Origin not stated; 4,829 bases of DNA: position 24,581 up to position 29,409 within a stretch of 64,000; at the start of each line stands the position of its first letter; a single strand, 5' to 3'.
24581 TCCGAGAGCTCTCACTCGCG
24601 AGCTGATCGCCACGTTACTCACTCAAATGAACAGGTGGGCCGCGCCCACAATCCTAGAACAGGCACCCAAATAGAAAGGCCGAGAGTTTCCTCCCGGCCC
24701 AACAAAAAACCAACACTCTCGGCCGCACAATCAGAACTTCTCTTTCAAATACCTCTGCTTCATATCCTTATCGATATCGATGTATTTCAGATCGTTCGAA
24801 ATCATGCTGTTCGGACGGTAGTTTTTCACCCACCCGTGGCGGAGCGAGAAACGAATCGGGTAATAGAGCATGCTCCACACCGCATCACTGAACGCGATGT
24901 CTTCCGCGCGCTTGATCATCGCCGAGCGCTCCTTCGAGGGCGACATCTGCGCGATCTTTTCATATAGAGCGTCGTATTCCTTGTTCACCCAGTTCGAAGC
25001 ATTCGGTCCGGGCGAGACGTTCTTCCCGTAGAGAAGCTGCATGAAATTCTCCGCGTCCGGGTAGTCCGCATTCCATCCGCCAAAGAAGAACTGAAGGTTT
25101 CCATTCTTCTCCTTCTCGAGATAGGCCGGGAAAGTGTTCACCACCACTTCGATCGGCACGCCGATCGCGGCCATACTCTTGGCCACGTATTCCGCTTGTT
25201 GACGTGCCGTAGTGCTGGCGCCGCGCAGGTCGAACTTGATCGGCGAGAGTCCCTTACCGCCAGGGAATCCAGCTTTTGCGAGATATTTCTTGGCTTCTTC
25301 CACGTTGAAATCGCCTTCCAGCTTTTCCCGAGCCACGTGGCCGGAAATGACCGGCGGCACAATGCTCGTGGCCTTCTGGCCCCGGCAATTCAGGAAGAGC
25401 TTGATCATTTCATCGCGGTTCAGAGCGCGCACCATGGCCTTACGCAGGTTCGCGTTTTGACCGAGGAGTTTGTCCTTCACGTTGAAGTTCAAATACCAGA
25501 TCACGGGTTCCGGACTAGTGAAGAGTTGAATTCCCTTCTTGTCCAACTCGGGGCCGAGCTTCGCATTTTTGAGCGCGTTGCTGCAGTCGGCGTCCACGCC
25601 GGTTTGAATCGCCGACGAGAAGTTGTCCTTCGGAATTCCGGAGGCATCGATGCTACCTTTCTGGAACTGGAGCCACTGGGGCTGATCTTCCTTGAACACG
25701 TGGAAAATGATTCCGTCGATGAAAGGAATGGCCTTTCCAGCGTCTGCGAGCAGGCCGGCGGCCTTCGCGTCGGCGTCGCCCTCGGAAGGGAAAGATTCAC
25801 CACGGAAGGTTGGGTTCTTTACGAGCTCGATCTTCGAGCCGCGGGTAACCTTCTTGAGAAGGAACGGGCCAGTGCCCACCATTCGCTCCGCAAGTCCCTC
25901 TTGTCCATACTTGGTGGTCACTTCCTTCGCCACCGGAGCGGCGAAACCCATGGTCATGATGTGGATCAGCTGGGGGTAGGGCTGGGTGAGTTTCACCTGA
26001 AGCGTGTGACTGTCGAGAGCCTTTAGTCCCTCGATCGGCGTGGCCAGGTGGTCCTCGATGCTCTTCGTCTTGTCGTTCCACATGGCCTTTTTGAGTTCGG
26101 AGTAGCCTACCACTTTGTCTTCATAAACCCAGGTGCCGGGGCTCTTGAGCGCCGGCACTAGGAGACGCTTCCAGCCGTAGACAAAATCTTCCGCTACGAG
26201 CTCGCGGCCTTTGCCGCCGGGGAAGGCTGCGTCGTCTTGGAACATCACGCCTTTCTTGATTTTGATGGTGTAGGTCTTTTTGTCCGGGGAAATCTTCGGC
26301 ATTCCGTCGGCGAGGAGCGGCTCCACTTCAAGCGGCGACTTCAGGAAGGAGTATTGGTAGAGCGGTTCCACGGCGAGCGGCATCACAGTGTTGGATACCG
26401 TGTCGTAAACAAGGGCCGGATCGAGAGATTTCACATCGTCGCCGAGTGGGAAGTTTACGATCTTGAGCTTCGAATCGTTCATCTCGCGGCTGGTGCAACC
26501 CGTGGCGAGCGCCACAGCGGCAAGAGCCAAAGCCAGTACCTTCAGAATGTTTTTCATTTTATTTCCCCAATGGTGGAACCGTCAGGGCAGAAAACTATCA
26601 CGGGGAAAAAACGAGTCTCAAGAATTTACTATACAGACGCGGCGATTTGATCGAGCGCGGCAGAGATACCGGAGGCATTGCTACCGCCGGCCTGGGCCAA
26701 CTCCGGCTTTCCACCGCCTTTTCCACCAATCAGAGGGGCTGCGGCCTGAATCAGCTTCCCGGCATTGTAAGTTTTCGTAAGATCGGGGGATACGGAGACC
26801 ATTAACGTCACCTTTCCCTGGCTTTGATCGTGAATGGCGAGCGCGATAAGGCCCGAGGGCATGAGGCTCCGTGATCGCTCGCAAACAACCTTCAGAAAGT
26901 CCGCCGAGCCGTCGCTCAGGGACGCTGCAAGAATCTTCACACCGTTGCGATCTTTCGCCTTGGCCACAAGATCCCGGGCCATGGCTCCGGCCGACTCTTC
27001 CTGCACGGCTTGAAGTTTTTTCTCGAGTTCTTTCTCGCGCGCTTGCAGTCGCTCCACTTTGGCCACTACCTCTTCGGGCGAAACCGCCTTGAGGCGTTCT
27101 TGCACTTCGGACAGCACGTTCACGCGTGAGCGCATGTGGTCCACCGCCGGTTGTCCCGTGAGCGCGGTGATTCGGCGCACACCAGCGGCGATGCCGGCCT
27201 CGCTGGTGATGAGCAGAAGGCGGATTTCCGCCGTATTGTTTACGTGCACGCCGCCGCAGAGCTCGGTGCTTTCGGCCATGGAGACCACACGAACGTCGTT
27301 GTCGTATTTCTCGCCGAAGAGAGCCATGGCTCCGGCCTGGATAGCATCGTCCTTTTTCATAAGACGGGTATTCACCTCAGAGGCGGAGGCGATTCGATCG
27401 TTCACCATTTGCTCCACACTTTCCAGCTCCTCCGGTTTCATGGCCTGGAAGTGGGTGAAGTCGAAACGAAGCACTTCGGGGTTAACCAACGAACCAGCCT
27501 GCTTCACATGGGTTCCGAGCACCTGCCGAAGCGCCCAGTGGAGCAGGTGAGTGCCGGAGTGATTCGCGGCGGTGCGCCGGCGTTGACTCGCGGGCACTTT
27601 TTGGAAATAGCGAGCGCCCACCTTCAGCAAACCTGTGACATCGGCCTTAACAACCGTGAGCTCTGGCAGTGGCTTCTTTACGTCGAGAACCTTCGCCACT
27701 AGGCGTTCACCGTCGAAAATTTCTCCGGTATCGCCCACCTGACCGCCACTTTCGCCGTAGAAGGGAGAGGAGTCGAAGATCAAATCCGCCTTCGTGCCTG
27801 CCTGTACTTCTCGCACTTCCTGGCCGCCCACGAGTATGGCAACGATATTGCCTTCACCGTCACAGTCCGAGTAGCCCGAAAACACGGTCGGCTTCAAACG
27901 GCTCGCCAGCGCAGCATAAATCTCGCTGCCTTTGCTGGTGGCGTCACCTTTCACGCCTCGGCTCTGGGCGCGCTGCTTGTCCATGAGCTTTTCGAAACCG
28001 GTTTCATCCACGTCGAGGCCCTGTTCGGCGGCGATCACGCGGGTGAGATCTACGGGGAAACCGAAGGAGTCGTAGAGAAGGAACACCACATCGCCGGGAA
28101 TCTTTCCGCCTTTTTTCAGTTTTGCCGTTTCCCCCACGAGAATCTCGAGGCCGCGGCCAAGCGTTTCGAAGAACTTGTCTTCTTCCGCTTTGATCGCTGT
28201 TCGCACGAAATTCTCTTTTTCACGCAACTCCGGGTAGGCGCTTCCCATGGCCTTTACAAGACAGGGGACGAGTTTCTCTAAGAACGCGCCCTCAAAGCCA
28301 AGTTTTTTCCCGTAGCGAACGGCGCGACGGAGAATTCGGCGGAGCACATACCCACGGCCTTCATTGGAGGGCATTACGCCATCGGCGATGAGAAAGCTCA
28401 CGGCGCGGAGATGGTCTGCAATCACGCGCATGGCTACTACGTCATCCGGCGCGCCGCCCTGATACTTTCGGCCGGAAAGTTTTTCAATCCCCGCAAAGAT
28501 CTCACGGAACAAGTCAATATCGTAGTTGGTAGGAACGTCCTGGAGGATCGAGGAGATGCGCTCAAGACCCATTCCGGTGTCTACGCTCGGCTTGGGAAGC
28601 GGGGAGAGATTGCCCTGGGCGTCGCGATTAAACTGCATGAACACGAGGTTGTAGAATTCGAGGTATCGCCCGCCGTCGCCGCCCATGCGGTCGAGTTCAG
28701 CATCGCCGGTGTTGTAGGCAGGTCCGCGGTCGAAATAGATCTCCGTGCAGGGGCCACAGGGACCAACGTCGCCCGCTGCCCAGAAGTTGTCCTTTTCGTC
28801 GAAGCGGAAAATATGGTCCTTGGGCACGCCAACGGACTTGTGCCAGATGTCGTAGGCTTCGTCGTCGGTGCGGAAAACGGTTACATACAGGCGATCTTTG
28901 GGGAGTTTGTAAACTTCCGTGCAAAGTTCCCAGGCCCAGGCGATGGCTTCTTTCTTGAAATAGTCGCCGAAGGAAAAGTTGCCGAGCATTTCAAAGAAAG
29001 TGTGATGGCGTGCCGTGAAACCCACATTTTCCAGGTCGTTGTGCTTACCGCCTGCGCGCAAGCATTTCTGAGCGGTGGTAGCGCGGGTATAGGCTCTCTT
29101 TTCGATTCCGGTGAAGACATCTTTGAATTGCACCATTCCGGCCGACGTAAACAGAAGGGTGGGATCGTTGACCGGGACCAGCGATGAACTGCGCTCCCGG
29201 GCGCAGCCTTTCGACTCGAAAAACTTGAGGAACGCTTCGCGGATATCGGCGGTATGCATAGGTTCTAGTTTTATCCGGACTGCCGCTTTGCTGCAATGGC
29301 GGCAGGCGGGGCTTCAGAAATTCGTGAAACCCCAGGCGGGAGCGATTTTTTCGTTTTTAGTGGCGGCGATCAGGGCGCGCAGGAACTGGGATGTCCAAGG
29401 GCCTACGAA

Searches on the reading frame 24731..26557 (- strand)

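Call 91: search_protein_families(library=pfam, proteins=[window:24731-26557:-], max_evalue=0.00001)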
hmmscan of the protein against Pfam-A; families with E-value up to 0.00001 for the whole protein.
window:24731-26557:- (608 aa): 1 family
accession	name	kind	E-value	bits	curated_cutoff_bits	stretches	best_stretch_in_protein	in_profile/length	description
PF00496.27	SBP_bac_5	-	6.2e-74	249.8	32.4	1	77-513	1-364/368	Bacterial extracellular solute-binding proteins, family 5 Middle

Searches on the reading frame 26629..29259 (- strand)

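Call 91: search_protein_families(library=pfam, proteins=[window:26629-29259:-], max_evalue=0.00001)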
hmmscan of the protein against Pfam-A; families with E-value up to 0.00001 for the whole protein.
window:26629-29259:- (876 aa): 3 families
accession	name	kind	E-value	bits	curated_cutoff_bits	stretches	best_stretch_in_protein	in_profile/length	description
PF01411.24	tRNA-synt_2c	-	1.8e-209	697.3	30.3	1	5-550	1-543/552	tRNA synthetases class II (A)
PF07973.19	tRNA_SAD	-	2.1e-13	50.4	24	1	656-697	1-43/44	Threonyl and Alanyl tRNA synthetase second additional domain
PF02272.25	DHHA1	-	2.9e-10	41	25.9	1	774-873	2-97/102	DHHA1 domain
